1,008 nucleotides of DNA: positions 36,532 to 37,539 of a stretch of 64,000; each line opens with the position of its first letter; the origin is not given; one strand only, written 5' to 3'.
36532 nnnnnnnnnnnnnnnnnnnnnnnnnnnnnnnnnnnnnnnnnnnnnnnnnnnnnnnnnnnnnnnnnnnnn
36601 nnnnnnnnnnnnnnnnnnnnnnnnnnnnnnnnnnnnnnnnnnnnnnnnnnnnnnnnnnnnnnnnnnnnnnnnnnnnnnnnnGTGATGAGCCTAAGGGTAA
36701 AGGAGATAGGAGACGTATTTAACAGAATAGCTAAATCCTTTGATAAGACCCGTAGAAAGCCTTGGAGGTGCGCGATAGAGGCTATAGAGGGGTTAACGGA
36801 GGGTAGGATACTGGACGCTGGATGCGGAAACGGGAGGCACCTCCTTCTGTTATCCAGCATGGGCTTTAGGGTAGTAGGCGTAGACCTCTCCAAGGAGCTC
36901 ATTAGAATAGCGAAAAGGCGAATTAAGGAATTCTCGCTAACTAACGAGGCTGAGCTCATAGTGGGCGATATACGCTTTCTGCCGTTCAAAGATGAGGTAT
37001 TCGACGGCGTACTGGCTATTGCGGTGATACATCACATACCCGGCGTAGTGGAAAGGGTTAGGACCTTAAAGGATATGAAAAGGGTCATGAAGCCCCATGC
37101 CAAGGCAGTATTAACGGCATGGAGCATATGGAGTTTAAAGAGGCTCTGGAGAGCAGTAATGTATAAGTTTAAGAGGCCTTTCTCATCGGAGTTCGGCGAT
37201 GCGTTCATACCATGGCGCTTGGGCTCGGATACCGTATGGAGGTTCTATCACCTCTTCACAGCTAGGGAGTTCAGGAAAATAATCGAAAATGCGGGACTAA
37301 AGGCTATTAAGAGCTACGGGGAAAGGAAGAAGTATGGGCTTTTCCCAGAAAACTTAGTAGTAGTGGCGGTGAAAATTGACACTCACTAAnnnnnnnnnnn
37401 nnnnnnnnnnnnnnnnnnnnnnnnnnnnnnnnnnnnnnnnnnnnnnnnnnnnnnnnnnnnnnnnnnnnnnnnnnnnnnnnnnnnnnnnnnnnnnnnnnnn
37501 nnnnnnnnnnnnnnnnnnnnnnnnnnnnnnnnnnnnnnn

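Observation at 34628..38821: Five-gene overlapping operon centred on Elp3: two zinc-ribbon proteins, an atypical kinase, a Trm9-like methyltransferase and Elp3, with TmcA 1.2 kb upstream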

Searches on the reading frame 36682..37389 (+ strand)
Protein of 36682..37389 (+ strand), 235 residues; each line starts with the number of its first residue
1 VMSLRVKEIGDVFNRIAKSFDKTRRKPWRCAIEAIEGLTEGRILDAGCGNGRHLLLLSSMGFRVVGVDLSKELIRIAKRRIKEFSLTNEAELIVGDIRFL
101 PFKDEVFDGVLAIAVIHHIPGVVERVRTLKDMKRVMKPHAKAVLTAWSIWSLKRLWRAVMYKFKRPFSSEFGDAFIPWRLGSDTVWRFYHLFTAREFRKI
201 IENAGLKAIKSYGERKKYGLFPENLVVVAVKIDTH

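Call 3: search_protein_families(library=pfam, proteins=[window:36682-37389:+], max_evalue=0.01)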
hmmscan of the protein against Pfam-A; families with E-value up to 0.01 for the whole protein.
window:36682-37389:+ (235 aa): 13 families
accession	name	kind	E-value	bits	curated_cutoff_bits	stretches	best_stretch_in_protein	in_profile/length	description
PF08241.18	Methyltransf_11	-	1.5e-21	77.3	21.2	1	44-143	1-94/95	Methyltransferase domain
PF13649.12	Methyltransf_25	-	1.3e-20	74.3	27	1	43-138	1-95/97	Methyltransferase domain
PF13847.12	Methyltransf_31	-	6.9e-17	61.9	27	1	42-148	6-113/145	Methyltransferase domain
PF13489.12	Methyltransf_23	-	3.3e-16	59.9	27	1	27-209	8-162/164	Methyltransferase domain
PF01209.24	Ubie_methyltran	-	5.9e-13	49.1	20.1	1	3-210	3-217/233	ubiE/COQ5 methyltransferase family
PF08242.18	Methyltransf_12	-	2.2e-12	48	30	1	44-139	1-95/98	Methyltransferase domain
PF03848.20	TehB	-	1.9e-07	31.1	20.4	1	31-136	22-124/193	Tellurite resistance protein TehB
PF08003.17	Methyltransf_9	-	6.8e-07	29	23.8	1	28-132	104-208/315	Protein of unknown function (DUF1698)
PF02353.26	CMAS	-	1.1e-06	28.7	27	1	24-140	47-160/273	Mycolic acid cyclopropane synthetase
PF01135.25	PCMT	-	0.00023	21.4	20.3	1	33-98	67-134/210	Protein-L-isoaspartate(D-aspartate) O-methyltransferase (PCMT)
PF05724.17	TPMT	-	0.00051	20.2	26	1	34-141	32-150/218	Thiopurine S-methyltransferase (TPMT)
PF21071.3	LARP1_HEAT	-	0.002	18.7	27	1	125-220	21-117/149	LARP1 HEAT repeat region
PF07021.18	MetW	-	0.0073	16.4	21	1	41-76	15-51/193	Methionine biosynthesis protein MetW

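Call 4: search_protein_families(library=ncbifam, proteins=[window:36682-37389:+], max_evalue=0.01)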
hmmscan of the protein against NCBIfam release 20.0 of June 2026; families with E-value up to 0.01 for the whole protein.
window:36682-37389:+ (235 aa): 59 families (the best 25 are shown)
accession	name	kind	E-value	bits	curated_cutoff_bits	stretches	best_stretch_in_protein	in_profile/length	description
NF001244.0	PRK00216.1-5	equivalog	2.1e-17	63.2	216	1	7-144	8-153/236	bifunctional demethylmenaquinone methyltransferase/2-methoxy-6-polyprenyl-1,4-benzoquinol methylase UbiE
TIGR01934.1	MenG_MenH_UbiE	subfamily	4.3e-16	58.9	158.35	1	10-146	2-143/223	ubiquinone/menaquinone biosynthesis methyltransferase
NF045667.1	MTase_DVU1556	equivalog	2.8e-15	56.3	155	1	32-144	15-119/213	DVU_1556 family methyltransferase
NF001243.0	PRK00216.1-4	equivalog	2.8e-14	53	235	1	9-159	9-166/237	demethylmenaquinone methyltransferase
TIGR02021.1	BchM-ChlM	equivalog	9.4e-14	51.3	158.9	1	11-120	24-132/218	magnesium protoporphyrin IX methyltransferase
NF001241.0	PRK00216.1-2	equivalog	3e-13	50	327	1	12-159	16-161/231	demethylmenaquinone methyltransferase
NF043040.1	corrin_prot_MT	hypoth_equivalog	3.8e-13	49.4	180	1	39-145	41-148/216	corrinoid protein-associated methyltransferase CpaM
TIGR02752.1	MenG_heptapren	equivalog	7.7e-13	48.5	419.85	1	10-166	8-170/231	demethylmenaquinone methyltransferase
NF052510.1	methyltran_MpqE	exception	7.4e-12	45.1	335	1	29-149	36-156/234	methyl-plastoquinone biosynthesis methyltransferase MpqE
NF041536.1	ArsM_DUF2284_UU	exception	1.7e-11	43.1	575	1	42-145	79-181/459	arsenite methyltransferase/DUF2284 domain selenoprotein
TIGR01983.1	UbiG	equivalog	2.4e-11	43.4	102.95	1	19-145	40-152/228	bifunctional 2-polyprenyl-6-hydroxyphenol methylase/3-demethylubiquinol 3-O-methyltransferase UbiG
NF040539.1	AST_met_ArsM_2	exception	2.5e-11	43.9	240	1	32-146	49-165/262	putative arsinothricin biosynthesis methyltransferase ArsM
NF041820.1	daptide_MTase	equivalog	4e-11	42.9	175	1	34-139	32-137/243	daptide-type RiPP biosynthesis methyltransferase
NF047649.1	MTase_UXPK_star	exception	6.2e-11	41.8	460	1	42-144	80-181/283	methyltransferase/UXPK-star double selenoprotein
NF045882.1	PLipidMtase_Leg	equivalog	1.1e-10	41.7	390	1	40-145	43-144/207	phospholipid N-methyltransferase PmtA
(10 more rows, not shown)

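Call 8: search_solved_structures(query=window:36682-37389:+, max_evalue=0.001, show_alignments=2)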
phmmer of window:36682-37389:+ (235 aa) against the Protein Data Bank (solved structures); distinct sequences matched with E-value up to 0.001: 69 (the best 60 are shown).
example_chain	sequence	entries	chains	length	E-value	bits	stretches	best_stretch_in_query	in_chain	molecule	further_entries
1ve3_A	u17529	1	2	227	1e-17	67.6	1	19-148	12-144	hypothetical protein PH0226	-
3sm3_A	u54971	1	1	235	6.5e-15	58.5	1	41-197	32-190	SAM-dependent methyltransferases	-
6uv6_A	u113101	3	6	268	1.3e-13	54.2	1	38-137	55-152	D-glucose O-methyltransferase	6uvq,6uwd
3bus_A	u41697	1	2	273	9.1e-13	51.5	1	39-143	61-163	Methyltransferase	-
3l8d_A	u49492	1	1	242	4e-12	49.4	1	40-143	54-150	Methyltransferase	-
5cm2_Z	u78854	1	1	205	3.1e-11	46.5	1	22-215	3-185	TRNA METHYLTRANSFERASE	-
8zc8_A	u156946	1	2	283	3.2e-11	46.4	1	41-167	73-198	MitM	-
21zq_A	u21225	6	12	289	3.3e-11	46.4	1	41-167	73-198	MitM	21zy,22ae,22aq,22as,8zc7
6uak_A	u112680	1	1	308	6.3e-11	45.5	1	41-140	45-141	SAM dependent methyltransferase LahSB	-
1wzn_A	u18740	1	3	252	2e-10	43.8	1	41-111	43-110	SAM-dependent methyltransferase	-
9w6x_A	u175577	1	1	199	2.1e-10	43.8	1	40-163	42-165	YtkW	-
5gm1_A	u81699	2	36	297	5.5e-10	42.4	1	32-141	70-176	O-methylransferase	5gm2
4nec_A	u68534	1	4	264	6.2e-09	38.9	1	26-142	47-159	Putative SAM-dependent methyltransferase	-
6mro_A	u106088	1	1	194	2.6e-08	36.9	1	30-147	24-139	methyl transferase from Methanosarcina acetivorans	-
2yqz_A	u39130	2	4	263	2.7e-08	36.8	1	41-160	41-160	Hypothetical protein TTHA0223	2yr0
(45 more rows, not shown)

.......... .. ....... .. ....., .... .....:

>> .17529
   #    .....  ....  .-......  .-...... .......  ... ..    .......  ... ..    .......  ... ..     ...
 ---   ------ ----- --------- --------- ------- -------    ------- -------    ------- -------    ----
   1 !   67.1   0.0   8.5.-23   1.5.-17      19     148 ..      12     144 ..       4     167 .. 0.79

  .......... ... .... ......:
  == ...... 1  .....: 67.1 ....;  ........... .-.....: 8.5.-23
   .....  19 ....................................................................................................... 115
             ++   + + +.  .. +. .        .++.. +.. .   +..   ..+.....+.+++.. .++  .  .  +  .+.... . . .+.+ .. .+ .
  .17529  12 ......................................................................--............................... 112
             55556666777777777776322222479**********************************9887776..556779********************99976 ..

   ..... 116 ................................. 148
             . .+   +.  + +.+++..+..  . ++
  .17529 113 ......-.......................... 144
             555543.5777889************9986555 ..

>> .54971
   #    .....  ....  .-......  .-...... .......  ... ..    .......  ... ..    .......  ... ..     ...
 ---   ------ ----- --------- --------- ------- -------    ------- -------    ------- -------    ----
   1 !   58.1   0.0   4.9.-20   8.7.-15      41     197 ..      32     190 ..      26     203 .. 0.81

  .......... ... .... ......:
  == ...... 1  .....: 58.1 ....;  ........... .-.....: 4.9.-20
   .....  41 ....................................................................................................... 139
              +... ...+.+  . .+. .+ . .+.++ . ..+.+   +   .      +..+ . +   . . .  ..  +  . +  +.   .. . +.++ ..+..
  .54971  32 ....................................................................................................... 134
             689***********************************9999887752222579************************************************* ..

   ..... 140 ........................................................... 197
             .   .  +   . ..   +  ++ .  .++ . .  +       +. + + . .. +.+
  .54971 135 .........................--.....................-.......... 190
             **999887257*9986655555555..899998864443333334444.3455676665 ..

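Call 35: search_solved_structures(query=A3, max_evalue=1e-8, show_alignments=3)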
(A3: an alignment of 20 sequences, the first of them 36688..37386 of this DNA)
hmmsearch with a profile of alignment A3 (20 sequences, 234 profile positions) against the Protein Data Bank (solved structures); distinct sequences matched with E-value up to 1e-8: 49.
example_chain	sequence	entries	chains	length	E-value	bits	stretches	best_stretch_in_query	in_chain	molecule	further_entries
5cm2_Z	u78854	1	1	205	1.4e-28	102.8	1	20-221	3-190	TRNA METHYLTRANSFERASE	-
1ve3_A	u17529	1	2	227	9.3e-20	73.9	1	4-143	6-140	hypothetical protein PH0226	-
6uv6_A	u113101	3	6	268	1.7e-18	69.8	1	35-142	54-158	D-glucose O-methyltransferase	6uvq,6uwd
3bus_A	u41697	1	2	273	4.2e-18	68.5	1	34-143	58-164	Methyltransferase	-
3l8d_A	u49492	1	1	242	8.6e-18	67.5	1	10-145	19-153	Methyltransferase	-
8zc8_A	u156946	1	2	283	3.8e-17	65.4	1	34-144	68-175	MitM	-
21zq_A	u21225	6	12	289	3.9e-17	65.3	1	34-144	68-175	MitM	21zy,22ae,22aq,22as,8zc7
2avn_A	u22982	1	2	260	5.8e-16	61.5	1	7-148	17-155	ubiquinone/menaquinone biosynthesis methyltransferase-related protein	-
3mgg_A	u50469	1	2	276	2.2e-15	59.6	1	40-143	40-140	Methyltransferase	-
2yqz_A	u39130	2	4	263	5.3e-15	58.4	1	34-142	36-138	Hypothetical protein TTHA0223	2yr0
5wp5_A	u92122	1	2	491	1.2e-14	57.2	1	32-144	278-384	Phosphomethylethanolamine N-methyltransferase 2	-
3dlc_A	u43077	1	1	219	1.3e-14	57.1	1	35-141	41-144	Putative S-adenosyl-L-methionine-dependent Methyltransferase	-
5gm1_A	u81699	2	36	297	1.5e-14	56.9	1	31-143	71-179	O-methylransferase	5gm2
1xxl_A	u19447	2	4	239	4.6e-14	55.3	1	34-143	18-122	YcgJ protein | ycgJ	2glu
3sm3_A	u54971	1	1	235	5.2e-14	55.1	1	36-153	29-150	SAM-dependent methyltransferases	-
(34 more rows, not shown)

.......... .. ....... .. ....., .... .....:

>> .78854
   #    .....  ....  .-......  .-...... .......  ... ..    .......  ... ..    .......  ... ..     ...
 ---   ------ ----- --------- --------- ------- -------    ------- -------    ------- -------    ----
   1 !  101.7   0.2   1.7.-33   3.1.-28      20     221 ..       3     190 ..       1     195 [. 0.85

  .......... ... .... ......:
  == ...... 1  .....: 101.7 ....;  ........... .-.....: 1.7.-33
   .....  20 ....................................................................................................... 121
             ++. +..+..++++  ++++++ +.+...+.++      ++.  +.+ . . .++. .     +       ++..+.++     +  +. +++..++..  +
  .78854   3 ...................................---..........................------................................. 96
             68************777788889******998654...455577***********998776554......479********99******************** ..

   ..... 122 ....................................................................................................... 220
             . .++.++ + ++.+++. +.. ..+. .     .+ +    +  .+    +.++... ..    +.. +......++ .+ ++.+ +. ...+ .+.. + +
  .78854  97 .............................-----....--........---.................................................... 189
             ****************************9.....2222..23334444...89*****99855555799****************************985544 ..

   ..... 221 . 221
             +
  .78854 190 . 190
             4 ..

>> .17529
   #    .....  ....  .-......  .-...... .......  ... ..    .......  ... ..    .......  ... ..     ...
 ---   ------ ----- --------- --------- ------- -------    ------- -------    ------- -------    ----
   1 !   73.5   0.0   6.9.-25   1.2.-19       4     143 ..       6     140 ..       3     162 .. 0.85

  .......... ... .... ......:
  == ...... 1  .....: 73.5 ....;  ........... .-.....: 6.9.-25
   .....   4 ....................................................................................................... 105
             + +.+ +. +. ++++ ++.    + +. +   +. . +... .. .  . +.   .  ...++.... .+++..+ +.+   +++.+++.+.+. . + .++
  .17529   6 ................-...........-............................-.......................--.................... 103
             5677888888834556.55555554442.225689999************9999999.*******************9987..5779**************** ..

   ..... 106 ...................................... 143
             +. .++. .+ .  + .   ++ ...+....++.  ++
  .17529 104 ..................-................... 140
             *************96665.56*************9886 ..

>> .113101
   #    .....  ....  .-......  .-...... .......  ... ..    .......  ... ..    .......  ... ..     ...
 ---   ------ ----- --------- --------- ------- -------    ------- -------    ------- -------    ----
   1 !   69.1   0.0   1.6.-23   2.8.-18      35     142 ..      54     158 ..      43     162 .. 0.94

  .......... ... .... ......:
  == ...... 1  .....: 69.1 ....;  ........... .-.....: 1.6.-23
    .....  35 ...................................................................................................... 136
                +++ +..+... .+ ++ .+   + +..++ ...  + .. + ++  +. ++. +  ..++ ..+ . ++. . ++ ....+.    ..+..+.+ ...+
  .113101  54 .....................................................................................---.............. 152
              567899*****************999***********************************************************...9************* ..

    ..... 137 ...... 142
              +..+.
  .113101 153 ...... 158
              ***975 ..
